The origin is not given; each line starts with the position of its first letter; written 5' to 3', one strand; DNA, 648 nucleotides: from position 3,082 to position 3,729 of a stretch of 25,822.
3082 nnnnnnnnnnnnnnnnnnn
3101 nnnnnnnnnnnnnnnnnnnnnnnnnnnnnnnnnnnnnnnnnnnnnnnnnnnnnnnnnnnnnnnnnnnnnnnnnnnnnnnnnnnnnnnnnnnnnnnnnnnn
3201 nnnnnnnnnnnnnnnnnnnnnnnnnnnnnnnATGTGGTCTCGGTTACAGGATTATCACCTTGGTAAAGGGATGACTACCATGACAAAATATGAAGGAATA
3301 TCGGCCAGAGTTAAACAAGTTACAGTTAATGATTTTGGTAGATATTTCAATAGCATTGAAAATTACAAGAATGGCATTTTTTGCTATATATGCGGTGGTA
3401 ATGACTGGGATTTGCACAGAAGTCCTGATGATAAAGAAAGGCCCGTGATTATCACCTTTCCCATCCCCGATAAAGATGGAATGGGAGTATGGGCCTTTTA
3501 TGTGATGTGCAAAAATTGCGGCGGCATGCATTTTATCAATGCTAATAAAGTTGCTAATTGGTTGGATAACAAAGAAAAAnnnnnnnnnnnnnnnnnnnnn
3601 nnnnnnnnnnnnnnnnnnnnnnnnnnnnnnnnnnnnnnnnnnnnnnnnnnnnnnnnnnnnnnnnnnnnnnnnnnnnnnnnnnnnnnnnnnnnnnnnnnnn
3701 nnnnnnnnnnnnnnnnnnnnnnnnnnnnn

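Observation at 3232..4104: AT-rich two-gene cassette (Cys-rich small protein plus membrane-anchored helical protein) in the integrase-tailspike cargo slot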

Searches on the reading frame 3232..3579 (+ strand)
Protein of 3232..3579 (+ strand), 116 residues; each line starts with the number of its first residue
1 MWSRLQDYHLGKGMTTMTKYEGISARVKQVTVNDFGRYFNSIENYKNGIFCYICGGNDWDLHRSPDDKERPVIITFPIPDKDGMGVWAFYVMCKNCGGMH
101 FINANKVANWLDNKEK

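Call 4: search_protein_families(library=pfam, proteins=[window:3232-3579:+], max_evalue=1)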
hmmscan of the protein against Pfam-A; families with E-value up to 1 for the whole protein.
window:3232-3579:+ (116 aa): 1 family
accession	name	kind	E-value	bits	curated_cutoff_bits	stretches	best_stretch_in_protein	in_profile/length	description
PF14354.12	Lar_restr_allev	-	0.018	15.7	28.6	1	84-106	24-42/58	Restriction alleviation protein Lar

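Call 5: search_protein_families(library=padloc, proteins=[window:3232-3579:+], max_evalue=1)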
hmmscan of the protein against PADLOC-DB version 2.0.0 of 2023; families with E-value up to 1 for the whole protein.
window:3232-3579:+ (116 aa): 0 families

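Call 6: search_protein_families(library=phrogs, proteins=[window:3232-3579:+], max_evalue=1)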
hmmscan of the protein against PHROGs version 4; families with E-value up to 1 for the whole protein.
window:3232-3579:+ (116 aa): 4 families
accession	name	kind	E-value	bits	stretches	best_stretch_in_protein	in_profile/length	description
phrog_4293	-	unknown function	1.2e-10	42.7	1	24-115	8-117/124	-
phrog_12850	-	unknown function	0.097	13.5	0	91-116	24-51/59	-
phrog_5457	-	unknown function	0.18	12.9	1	78-106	50-75/85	-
phrog_31568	-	unknown function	0.33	12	1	68-111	39-80/119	-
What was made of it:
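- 3280..3582 (+): Gene 1: a 100-aa cytoplasmic zinc-ribbon protein with invariant C35-x2-C38 and C77-x2-C80. The longer ORF from 3232 is probably not used. Matches phrog_4293 at E = 1.2e-10, function unknown (call 6).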

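Call 11: find_homologous_proteins(query=window:3232-3579:+)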
Query window:3232-3579:+ (116 aa): 3 proteins with E <= 0.001 among 3 candidates.
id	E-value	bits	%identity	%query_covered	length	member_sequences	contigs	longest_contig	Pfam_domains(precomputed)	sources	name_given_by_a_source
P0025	3.3e-67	242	99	88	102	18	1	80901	-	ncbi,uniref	ncbi:hypothetical protein ACTFCE_11230, partial [Escherichia coli]|uniref:hypothetical protein n=1 T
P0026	1.8e-47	178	72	84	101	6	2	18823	-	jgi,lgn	-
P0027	2.2e-46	175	67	84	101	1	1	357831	-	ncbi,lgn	-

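Call 25: find_homologous_proteins(query=A2)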
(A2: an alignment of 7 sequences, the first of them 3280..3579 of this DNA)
Query A2 (7 sequences) (100 aa, profile of the alignment): 14 proteins with E <= 0.001 among 255 candidates.
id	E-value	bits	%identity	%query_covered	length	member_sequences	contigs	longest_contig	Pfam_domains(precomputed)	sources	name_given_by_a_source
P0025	4.5e-47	176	100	100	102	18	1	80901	-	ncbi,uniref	ncbi:hypothetical protein ACTFCE_11230, partial [Escherichia coli]|uniref:hypothetical protein n=1 T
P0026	3.5e-46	173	72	98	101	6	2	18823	-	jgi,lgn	-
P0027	7.4e-46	172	67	98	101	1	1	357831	-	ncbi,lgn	-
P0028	1.0e-43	165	58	93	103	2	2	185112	-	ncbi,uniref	ncbi:hypothetical protein ACLMPM_22740 [Yersinia enterocolitica]|uniref:hypothetical protein n=1 Tax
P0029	5.8e-43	163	51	90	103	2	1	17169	-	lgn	-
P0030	4.6e-42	160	46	99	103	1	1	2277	-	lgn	-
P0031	1.0e-39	152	48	89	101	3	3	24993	-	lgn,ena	-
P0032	1.7e-38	148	35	93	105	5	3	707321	-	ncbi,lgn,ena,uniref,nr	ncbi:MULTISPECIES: hypothetical protein [Pantoea]|uniref:hypothetical protein n=1 Tax=Pantoea TaxID=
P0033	5.0e-38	147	62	100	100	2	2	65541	-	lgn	-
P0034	9.5e-36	140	46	100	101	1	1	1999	-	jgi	jgi:hypothetical protein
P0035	1.1e-35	139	44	91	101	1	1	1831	-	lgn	-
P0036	3.0e-31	125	38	94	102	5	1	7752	-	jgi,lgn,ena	-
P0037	2.7e-29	119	37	100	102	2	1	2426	-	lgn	-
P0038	2.1e-24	103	34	85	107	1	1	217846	-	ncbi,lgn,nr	ncbi:hypothetical protein SMC44_002680 [Cronobacter malonaticus]|nr:hypothetical protein [Cronobacte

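Call 27: search_solved_structures(query=A2, max_evalue=10)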
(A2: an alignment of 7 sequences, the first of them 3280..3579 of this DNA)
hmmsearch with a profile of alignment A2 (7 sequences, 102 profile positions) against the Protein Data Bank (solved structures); distinct sequences matched with E-value up to 10: 5.
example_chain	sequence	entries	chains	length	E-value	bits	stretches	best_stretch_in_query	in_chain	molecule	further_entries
5myj_B5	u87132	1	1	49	0.14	15.3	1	32-58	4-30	50S ribosomal protein L33 3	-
6tmg_d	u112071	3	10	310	0.21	14.7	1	42-68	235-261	ATPTG2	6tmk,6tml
1d66_A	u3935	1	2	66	0.3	14.2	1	25-58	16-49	PROTEIN (GAL4)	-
9v1i_ll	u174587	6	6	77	0.82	12.8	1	27-50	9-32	60S ribosomal protein L37-A, putative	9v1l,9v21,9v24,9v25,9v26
3coq_A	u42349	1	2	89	0.84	12.7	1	25-57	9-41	Regulatory protein GAL4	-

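Call 28: search_protein_families(library=ncbifam, proteins=[window:3280-3579:+], max_evalue=1)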
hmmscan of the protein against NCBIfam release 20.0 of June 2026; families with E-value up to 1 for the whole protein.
window:3280-3579:+ (100 aa): 0 families

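Call 34: search_dna_similar(query=window:3280-3579:+, collection=phages, mode=protein, max_evalue=0.01)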
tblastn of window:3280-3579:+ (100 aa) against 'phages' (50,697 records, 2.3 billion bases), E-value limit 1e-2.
Records with a match: 4; places in all: 4; records where one place covers at least 80% of the query: 3.
Best place of each record, by identity: <60% 4.
By first word of the organism name: Pseudomonas 2; Yersinia 1; Escherichia 1.
By host as written in the record: Yersinia enterocolitica 1; Escherichia coli 1; Pseudomonas aeruginosa 1; Pseudomonas syringae CC1557 1.
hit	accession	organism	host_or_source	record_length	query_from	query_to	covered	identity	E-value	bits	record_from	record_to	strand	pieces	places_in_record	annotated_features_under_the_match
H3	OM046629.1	Yersinia phage vB_YenM_30.14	Yersinia enterocolitica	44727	1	91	91%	31.3%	2e-9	58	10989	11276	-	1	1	hypothetical protein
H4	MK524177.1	Escherichia phage PHB10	Escherichia coli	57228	10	92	83%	31.3%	5e-11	63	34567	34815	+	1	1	hypothetical protein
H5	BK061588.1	Pseudomonas phage vB_PaeS-D14O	Pseudomonas aeruginosa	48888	9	95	87%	28.7%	8e-5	45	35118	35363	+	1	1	hypothetical protein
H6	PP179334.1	Pseudomonas phage Aurca01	Pseudomonas syringae CC1557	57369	35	88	54%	35.2%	2e-3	41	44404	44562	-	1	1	none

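Call 36: get_annotated_region(hit=H4, flank=4000)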
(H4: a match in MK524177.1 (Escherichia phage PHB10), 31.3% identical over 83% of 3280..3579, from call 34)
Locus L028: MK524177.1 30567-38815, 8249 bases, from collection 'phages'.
description: Escherichia phage PHB10, complete genome.
organism: Escherichia phage PHB10 (NCBI taxid 2530035)
taxonomy: Viruses; Duplodnaviria; Heunggongvirae; Uroviricota; Caudoviricetes
host: Escherichia coli; source: -; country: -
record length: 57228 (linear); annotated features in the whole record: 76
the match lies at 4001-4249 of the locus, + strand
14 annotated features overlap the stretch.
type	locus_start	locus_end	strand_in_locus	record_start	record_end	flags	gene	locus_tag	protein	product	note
CDS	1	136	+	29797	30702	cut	-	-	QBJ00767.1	aldo/keto reductase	-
CDS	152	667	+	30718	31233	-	-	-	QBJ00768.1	MdaB protein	-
CDS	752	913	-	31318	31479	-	-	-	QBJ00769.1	hypothetical protein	-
CDS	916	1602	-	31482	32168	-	-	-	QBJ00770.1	replication protein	-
CDS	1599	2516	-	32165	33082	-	-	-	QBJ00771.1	replication protein O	-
CDS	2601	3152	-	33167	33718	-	-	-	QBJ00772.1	hypothetical protein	-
CDS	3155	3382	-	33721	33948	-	-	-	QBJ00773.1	hypothetical protein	-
CDS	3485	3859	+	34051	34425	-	-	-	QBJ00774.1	regulator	-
CDS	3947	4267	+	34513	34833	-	-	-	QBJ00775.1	hypothetical protein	-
CDS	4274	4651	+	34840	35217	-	-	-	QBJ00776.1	hypothetical protein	-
CDS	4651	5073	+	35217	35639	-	-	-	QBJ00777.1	hypothetical protein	-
CDS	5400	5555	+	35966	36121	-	-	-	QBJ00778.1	hypothetical protein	-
CDS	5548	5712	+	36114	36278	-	-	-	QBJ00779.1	hypothetical protein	-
CDS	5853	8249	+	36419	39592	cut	-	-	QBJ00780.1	exodeoxyribonuclease VIII-like protein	-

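Call 37: get_annotated_region(hit=H3, flank=4000)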
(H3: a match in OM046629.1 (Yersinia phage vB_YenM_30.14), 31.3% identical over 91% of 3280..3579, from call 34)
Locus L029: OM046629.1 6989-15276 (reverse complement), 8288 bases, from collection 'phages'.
description: Yersinia phage vB_YenM_30.14, complete genome.
organism: Yersinia phage vB_YenM_30.14 (NCBI taxid 2918925)
taxonomy: Viruses; Duplodnaviria; Heunggongvirae; Uroviricota; Caudoviricetes
host: Yersinia enterocolitica; source: -; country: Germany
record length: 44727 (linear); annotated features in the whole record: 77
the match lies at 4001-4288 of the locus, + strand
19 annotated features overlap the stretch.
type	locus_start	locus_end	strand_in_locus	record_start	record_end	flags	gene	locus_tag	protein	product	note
CDS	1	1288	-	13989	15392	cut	-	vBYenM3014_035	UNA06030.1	DNA helicase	-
CDS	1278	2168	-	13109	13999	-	-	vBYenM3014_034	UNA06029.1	replication protein O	-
CDS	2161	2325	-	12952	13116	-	-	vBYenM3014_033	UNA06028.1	hypothetical protein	-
CDS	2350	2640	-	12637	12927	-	-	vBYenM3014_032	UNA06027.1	repressor protein CII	-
CDS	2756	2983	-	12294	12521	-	-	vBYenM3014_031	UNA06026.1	adenine-specific methyltransferase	-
CDS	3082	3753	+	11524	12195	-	-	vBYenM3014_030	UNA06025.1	repressor protein cI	-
CDS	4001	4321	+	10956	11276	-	-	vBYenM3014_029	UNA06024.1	hypothetical protein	-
CDS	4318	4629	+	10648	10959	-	-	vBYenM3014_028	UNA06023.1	hypothetical protein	-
CDS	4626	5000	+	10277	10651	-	-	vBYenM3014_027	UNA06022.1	hypothetical protein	-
CDS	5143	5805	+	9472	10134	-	-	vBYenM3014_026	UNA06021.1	hypothetical protein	-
CDS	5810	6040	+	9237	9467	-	-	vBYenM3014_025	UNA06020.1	hypothetical protein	-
CDS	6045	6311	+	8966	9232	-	-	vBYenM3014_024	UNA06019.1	hypothetical protein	-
CDS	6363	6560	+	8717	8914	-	-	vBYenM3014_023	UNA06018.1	hypothetical protein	-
CDS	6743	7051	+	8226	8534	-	-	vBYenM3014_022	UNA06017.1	hypothetical protein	-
CDS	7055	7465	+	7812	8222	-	-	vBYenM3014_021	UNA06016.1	hypothetical protein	-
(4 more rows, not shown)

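Call 38: get_annotated_region(hit=H5, flank=4000)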
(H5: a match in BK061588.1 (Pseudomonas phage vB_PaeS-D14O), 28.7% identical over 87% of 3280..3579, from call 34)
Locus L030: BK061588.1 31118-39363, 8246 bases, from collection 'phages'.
description: TPA_asm: Pseudomonas phage vB_PaeS-D14O, partial sequence.
organism: Pseudomonas phage vB_PaeS-D14O (NCBI taxid 2969643)
taxonomy: Viruses; Duplodnaviria; Heunggongvirae; Uroviricota; Caudoviricetes; Detrevirus
host: Pseudomonas aeruginosa; source: -; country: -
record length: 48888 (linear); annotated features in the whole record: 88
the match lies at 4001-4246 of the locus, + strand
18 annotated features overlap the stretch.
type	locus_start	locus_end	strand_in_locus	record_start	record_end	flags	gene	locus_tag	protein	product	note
CDS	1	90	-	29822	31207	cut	-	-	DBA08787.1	Replicative DNA helicase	DnaB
CDS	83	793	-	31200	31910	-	-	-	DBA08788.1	Primosomal protein I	-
CDS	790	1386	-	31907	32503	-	-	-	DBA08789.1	hypothetical protein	-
CDS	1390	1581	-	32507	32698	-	-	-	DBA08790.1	protein kinase domain-containing protein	-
CDS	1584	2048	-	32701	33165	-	-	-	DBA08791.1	Regulatory protein CII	-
CDS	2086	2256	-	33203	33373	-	-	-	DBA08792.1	hypothetical protein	-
CDS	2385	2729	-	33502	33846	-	-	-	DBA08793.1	putative anti-CRISPR protein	-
CDS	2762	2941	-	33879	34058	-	-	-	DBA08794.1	Cro transcriptional regulator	-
CDS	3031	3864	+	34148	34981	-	-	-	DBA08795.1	phage repressor protein cI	-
CDS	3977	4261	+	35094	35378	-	-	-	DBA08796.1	hypothetical protein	-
CDS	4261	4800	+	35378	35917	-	-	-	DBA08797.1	hypothetical protein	-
CDS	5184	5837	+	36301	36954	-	-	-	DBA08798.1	Zinc ribbon domain-containing protein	-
CDS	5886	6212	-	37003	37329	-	-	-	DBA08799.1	phage protein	-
CDS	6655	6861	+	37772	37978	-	-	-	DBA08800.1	NTPase domain-containing protein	-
CDS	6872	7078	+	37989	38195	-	-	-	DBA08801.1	hypothetical protein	-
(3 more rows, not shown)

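Call 42: predict_structure(alignment_id=A3)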
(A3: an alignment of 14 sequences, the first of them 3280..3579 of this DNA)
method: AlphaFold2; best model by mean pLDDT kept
length: 100 residues; sequences in the alignment: 14
mean_pLDDT: 87.7   pTM: 0.77
mean pLDDT of the five models: 87.7, 86.6, 82.5, 68.5, 67.0
residues with pLDDT >= 90: 61; 70-90: 30; 50-70: 8; < 50: 1
segments of 3 or more residues with pLDDT < 50: none
pLDDT, mean of each block of 10 residues (from residue 1): 76 93 77 85 89 93 90 94 94 86
secondary structure, 60 per line:
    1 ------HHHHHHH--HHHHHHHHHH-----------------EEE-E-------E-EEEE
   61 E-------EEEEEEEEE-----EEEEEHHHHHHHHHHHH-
elements in order: H7-13 H16-25 E43-45 E57-61 E69-77 E83-87 H88-99
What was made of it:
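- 3280..3582 (+): AF2 model has pLDDT 87.7 and pTM 0.77 (call 42).
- On RexAB: Gene 1 is a 100-aa zinc ribbon (call 42).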

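Call 48: search_protein_families(library=pfam, proteins=[L030:4261-4797:+, L028:4274-4648:+, L028:4651-5070:+, L029:4318-4626:+, L029:4626-4997:+, L030:3977-4258:+, L028:3947-4264:+, L029:4001-4318:+], max_evalue=1)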
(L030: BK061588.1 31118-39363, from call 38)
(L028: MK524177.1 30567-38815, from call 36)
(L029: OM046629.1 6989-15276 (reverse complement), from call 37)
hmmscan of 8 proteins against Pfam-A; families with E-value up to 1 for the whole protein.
L030:4261-4797:+ (179 aa): 9 families
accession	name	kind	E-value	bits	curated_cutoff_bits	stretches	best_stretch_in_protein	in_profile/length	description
PF12795.12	MscS_porin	-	0.01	15.9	34.4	1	135-172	109-146/238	Mechanosensitive ion channel porin domain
PF25443.1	ANG-1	-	0.011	16.4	28.5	1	40-101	24-85/105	ANG-1-like domain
PF10805.13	DUF2730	-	0.022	15.3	24.9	1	41-97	37-91/102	Protein of unknown function (DUF2730)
PF06305.16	LapA_dom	-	0.029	14.7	28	1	109-150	21-62/64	Lipopolysaccharide assembly protein A domain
PF15179.11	Myc_target_1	-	0.06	13.7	31.1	1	115-153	29-67/193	Myc target protein 1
PF20570.3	DUF6779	-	0.075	14.1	28.1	1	38-88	40-90/108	Domain of unknown function (DUF6779)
PF04513.17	Baculo_PEP_C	-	0.075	13.5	38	1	31-155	23-138/140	Baculovirus polyhedron envelope protein, PEP, C terminus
PF10473.14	CENP-F_leu_zip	-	0.33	11.5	34.5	0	69-101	52-84/140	Leucine-rich repeats of kinetochore protein Cenp-F/LEK1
PF05615.18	THOC7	-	0.62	10.8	28.7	0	42-86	67-111/136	Tho complex subunit 7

L028:4274-4648:+ (125 aa): 0 families

L028:4651-5070:+ (140 aa): 2 families
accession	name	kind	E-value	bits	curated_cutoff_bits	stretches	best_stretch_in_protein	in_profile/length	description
PF12685.13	SpoIIIAH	-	0.16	12.3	30.6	1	79-110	96-127/191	SpoIIIAH-like protein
PF17828.6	FAS_N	-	0.2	12.3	23.1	1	74-126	14-66/125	N-terminal domain in fatty acid synthase subunit beta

L029:4318-4626:+ (103 aa): 0 families

L029:4626-4997:+ (124 aa): 0 families

L030:3977-4258:+ (94 aa): 1 family
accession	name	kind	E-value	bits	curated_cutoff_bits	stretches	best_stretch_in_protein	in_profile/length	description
PF08792.16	A2L_zn_ribbon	-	0.24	11.6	22.9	1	66-80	18-32/33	A2L zinc ribbon domain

L028:3947-4264:+ (106 aa): 5 families
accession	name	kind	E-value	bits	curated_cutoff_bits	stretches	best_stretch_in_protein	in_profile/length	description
PF08271.17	Zn_Ribbon_TF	-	0.00019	21.3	29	1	30-53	8-30/43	TFIIB zinc-binding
PF04423.19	Rad50_zn_hook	-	0.038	14.3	24.3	1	26-49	6-27/52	Rad50 zinc hook motif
PF08792.16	A2L_zn_ribbon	-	0.054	13.6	22.9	0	34-47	14-27/33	A2L zinc ribbon domain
PF03966.22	Trm112p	-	0.11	12.9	22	1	34-48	18-32/40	Trm112p-like protein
PF07800.18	DUF1644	-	0.14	12.7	25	1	28-53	78-96/166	Protein of unknown function (DUF1644)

L029:4001-4318:+ (106 aa): 3 families
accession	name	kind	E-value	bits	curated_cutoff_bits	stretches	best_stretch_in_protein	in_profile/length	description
PF09855.14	Zn_ribbon_13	-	0.028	15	23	1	77-98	33-54/63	Nucleic-acid-binding protein containing Zn-ribbon domain (DUF2082)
PF21349.2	RUBY_RBDX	-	0.11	12.4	26.5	1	81-89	2-10/30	Rubrerythrin, rubredoxin-like domain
PF03367.19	Zn_ribbon_ZPR1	-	0.2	11.5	23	1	75-88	31-44/56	ZPR1 zinc-finger domain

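Call 56: fold_search(model_id=the predicted structure, library=viral)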
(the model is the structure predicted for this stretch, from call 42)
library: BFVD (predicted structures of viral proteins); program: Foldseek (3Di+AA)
matches with E <= 10: 1090; with E <= 0.001: 0
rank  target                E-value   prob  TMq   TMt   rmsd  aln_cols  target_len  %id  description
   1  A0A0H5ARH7            2.2e-02  1.00  0.57  0.65   3.5        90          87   14  (no name in the UniProt tables at hand)
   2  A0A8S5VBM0            5.6e-02  0.21  0.23  0.21  18.2       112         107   15  Lysyl-tRNA synthetase, archaeal and spirochete [Myoviridae sp. ctbEa13]
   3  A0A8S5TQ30            6.0e-02  0.82  0.36  0.46   9.2        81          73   17  InsA N-terminal domain [Myoviridae sp. ctCXW4]
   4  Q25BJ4                8.2e-02  0.96  0.33  0.59   2.7        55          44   20  Uncharacterized protein ORF1 [His1 virus (isolate Australia/Victoria)]
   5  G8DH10                8.2e-02  0.60  0.25  0.20   8.5        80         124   14  (no name in the UniProt tables at hand)
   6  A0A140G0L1            1.2e-01  0.51  0.27  0.35  10.1        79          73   18  ORF029L [Infectious spleen and kidney necrosis virus]
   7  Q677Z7                1.5e-01  0.38  0.23  0.28  10.7        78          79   15  DNA-directed RNA polymerase subunit M [lymphocystis disease virus-China]
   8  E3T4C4                1.5e-01  0.20  0.26  0.20   9.9        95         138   17  Putative eIF-2B/eIF-5 [Cafeteria roenbergensis virus (strain BV-PW1)]
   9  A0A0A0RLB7            1.6e-01  0.72  0.35  0.35   4.8        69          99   10  (no name in the UniProt tables at hand)
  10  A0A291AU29            1.6e-01  0.60  0.29  0.09   6.4        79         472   16  TFIIS C-domain containing protein [Pandoravirus dulcis]
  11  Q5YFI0                1.6e-01  0.35  0.25  0.27  12.2        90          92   13  Transcription elongation factor TFIIS [Singapore grouper iridovirus]
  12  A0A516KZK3            1.6e-01  0.20  0.26  0.26   6.7        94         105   14  (no name in the UniProt tables at hand)
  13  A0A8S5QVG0            1.7e-01  0.93  0.34  0.59   3.2        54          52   15  Transcriptional regulator [Siphoviridae sp. ctzSN25]
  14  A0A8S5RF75            1.7e-01  0.35  0.24  0.31   7.3        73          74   18  Putative transcriptional regulator [virus sp. ctqEG8]
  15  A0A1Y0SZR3            1.8e-01  0.54  0.35  0.26   8.5        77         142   14  Uncharacterized protein [Pseudomonas phage Skulduggery]
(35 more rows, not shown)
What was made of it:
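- Tried and rejected: BFVD: best hit is an unnamed 87-aa protein at E = 0.02 (call 56).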

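Call 60: search_protein_representatives(alignment_id=A3)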
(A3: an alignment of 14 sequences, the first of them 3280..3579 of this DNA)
Query: 14 sequences, 102 profile positions. Proteins with E-value up to 0.001 (for the whole library): 171; up to 1e-10: 27; up to 1e-30: 2. The best 150 are listed.
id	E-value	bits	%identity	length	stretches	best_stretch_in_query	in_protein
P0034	1.4e-40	153.3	-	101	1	2-102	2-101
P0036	3.2e-39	149.0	-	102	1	2-102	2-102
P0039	2.1e-29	117.5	-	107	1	2-101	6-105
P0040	6.3e-25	103.1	-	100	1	7-102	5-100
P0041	7.2e-24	99.7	-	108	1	6-101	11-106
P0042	1.5e-23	98.7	-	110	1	2-97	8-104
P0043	7.6e-22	93.2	-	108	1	2-101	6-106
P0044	9.5e-22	92.9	-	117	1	5-96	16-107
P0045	2.9e-21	91.3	-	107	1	9-102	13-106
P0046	6.8e-20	86.9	-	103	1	3-99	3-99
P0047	7.0e-20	86.9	-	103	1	3-102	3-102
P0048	3.1e-19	84.8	-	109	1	3-98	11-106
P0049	7.2e-19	83.6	-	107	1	2-100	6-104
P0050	7.6e-19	83.6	-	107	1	6-95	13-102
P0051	1.1e-18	83.0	-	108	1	6-97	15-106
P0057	2.9e-13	65.6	-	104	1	3-97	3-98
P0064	1.2e-10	57.3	-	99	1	20-101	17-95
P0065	1.7e-10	56.7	-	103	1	7-95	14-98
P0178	4.0e-04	36.3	-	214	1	7-99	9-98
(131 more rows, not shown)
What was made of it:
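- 3280..3582 (+): The family has 171 clusters at 50% identity, almost all standalone proteins of about 100 aa (call 60).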

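Call 62: find_related_loci(query=A3, collection=viral_contigs, flank=4000)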
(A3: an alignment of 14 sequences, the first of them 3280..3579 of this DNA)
Query A3 (100 aa) in viral_contigs; peptide patterns used: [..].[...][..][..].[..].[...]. (x = any residue, [..] = any of these).
8 stretches matched a pattern; 5 encode a relative of the query (tblastn E <= 1e-3); 5 distinct loci.
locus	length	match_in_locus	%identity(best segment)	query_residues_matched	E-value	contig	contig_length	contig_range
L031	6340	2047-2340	85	3-100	1e-57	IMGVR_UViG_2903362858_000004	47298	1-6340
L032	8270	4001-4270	44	11-100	2e-26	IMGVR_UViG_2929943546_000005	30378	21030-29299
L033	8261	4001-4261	38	9-95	4e-21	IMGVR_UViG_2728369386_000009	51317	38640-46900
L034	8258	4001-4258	36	10-95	7e-20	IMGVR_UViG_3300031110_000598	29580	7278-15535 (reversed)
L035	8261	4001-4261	38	9-95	4e-21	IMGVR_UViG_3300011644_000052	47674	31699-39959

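Call 70: search_dna_similar(query=P0064, collection=phages, mode=protein, max_evalue=0.001, max_rows=12, rows=spread)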
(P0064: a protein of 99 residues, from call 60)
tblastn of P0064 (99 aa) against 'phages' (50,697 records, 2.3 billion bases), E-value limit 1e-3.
Records with a match: 1; places in all: 1; records where one place covers at least 80% of the query: 1.
Best place of each record, by identity: <60% 1.
By first word of the organism name: Pseudomonas 1.
By host as written in the record: Pseudomonas syringae CC1557 1.
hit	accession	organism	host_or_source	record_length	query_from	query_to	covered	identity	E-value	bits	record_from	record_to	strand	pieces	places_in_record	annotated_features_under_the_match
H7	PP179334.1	Pseudomonas phage Aurca01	Pseudomonas syringae CC1557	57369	1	94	95%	29.7%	3e-7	52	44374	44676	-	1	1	none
